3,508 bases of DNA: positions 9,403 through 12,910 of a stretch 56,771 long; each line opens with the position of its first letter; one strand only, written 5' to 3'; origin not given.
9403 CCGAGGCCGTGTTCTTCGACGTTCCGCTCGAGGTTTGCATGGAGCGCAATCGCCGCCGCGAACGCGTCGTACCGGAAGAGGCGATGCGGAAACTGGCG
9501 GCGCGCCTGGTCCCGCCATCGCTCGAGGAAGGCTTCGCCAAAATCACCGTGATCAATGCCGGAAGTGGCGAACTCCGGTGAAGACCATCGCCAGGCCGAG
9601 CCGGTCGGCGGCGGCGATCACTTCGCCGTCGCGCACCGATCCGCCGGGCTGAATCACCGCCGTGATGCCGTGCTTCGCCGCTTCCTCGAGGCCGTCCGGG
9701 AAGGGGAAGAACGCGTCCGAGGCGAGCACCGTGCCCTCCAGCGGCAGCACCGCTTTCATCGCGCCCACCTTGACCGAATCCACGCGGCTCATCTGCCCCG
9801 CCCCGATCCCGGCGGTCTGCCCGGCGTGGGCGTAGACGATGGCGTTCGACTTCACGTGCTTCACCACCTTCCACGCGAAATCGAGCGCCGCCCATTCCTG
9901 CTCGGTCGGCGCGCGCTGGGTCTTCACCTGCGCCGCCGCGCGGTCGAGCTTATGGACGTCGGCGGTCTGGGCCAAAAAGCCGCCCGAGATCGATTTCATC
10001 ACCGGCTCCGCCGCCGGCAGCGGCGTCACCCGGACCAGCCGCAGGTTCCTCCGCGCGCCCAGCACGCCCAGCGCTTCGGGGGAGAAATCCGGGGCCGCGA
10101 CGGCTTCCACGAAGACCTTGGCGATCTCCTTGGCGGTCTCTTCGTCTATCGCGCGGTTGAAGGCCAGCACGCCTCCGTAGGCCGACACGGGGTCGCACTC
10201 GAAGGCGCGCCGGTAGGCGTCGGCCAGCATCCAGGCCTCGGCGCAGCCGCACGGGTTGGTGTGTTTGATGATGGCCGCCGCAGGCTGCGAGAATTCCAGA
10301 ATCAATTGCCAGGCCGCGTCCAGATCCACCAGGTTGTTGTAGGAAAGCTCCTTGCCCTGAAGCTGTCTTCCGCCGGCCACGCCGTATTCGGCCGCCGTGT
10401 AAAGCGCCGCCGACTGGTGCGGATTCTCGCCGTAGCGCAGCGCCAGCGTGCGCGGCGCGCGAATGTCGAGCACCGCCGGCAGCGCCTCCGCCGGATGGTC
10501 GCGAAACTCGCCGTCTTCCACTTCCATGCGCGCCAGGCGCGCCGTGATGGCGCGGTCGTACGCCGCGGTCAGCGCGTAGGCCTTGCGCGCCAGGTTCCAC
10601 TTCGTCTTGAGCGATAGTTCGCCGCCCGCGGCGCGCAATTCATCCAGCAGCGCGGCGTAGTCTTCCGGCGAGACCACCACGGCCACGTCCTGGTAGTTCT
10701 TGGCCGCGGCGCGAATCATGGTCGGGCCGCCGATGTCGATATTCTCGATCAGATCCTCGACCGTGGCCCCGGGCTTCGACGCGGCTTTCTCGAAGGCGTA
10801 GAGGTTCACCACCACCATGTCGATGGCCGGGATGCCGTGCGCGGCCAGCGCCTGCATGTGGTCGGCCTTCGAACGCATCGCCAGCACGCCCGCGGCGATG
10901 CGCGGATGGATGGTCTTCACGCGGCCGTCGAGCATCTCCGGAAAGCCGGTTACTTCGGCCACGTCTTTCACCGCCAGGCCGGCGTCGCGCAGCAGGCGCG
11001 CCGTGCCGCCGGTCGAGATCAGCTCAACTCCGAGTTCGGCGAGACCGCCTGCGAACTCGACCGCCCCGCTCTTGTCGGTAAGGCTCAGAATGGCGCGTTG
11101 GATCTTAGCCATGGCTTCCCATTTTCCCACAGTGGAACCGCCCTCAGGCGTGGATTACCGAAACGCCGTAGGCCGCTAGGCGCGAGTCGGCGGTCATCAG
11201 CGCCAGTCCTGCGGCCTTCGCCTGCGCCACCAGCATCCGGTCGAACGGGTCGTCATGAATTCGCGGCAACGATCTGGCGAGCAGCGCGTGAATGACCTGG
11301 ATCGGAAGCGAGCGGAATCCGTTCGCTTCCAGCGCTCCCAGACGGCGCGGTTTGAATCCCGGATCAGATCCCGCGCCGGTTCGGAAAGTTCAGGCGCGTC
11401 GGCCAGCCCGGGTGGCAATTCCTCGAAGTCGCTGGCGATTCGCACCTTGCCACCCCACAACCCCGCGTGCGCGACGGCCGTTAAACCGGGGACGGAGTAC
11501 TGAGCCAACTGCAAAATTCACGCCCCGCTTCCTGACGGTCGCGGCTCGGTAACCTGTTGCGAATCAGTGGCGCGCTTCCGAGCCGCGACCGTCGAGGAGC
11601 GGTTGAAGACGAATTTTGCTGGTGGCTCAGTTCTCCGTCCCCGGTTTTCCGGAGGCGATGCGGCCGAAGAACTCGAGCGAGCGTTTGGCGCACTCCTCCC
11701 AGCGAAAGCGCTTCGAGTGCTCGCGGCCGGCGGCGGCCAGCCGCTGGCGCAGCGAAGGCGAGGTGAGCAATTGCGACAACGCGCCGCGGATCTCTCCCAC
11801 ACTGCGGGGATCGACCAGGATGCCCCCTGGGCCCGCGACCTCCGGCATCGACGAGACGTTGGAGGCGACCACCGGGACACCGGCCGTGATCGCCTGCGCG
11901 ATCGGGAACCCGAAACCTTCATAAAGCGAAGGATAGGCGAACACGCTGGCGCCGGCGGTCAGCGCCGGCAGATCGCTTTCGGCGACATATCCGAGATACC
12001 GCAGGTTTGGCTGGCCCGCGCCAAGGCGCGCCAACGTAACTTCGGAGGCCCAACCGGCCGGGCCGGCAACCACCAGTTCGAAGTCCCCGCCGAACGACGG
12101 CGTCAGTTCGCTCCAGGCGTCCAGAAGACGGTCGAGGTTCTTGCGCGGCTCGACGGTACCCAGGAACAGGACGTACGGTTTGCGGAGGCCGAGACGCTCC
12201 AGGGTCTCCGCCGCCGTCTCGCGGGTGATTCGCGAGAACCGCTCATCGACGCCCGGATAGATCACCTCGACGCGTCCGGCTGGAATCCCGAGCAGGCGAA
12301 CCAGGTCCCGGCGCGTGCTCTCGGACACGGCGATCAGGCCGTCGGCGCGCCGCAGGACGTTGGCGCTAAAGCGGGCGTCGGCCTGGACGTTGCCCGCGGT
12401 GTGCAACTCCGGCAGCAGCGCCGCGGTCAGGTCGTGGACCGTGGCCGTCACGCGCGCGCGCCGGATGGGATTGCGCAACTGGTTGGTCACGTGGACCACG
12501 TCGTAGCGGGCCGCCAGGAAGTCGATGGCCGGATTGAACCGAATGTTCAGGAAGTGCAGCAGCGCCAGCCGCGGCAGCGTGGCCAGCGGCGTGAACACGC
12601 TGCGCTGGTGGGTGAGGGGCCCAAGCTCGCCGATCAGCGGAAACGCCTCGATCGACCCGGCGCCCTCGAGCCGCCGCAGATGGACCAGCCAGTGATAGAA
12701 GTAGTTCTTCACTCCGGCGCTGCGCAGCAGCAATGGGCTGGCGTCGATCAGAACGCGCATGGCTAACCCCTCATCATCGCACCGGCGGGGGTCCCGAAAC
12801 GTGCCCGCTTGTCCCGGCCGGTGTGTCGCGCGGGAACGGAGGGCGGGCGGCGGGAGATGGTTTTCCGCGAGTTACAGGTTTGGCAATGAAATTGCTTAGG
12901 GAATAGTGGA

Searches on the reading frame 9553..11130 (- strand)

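Call 9: search_protein_families(library=pfam, proteins=[window:9553-11130:-], max_evalue=0.001)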
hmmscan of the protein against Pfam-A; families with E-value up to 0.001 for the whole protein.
window:9553-11130:- (525 aa): 2 families
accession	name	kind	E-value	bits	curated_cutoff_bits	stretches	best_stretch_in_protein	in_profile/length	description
PF01808.24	AICARFT_IMPCHas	-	2.5e-116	388.9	25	1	142-458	1-310/311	AICARFT/IMPCHase bienzyme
PF02142.27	MGS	-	1.4e-24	86.4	24.1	1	23-137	2-94/94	MGS-like domain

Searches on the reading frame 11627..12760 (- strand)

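Call 9: search_protein_families(library=pfam, proteins=[window:11627-12760:-], max_evalue=0.001)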
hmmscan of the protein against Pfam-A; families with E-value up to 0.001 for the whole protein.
window:11627-12760:- (377 aa): 6 families
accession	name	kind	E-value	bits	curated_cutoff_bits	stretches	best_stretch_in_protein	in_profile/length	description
PF00534.26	Glycos_transf_1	-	1.7e-28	99.7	26.4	1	193-347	14-171/172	Glycosyl transferases group 1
PF13692.12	Glyco_trans_1_4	-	1.1e-25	90.9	27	1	195-333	2-141/142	Glycosyl transferases group 1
PF13439.12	Glyco_transf_4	-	1.7e-15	57.9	28.5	1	71-173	56-168/170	Glycosyltransferase Family 4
PF20706.3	GT4-conflict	-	1.8e-13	50.7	26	1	105-303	113-314/385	Family 4 Glycosyltransferase in conflict systems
PF13579.12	Glyco_trans_4_4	-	5.7e-10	40.2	29.7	1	51-170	37-158/158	Glycosyl transferase 4-like domain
PF13524.12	Glyco_trans_1_2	-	1.4e-06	28.8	25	1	211-354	4-135/144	Glycosyl transferase-like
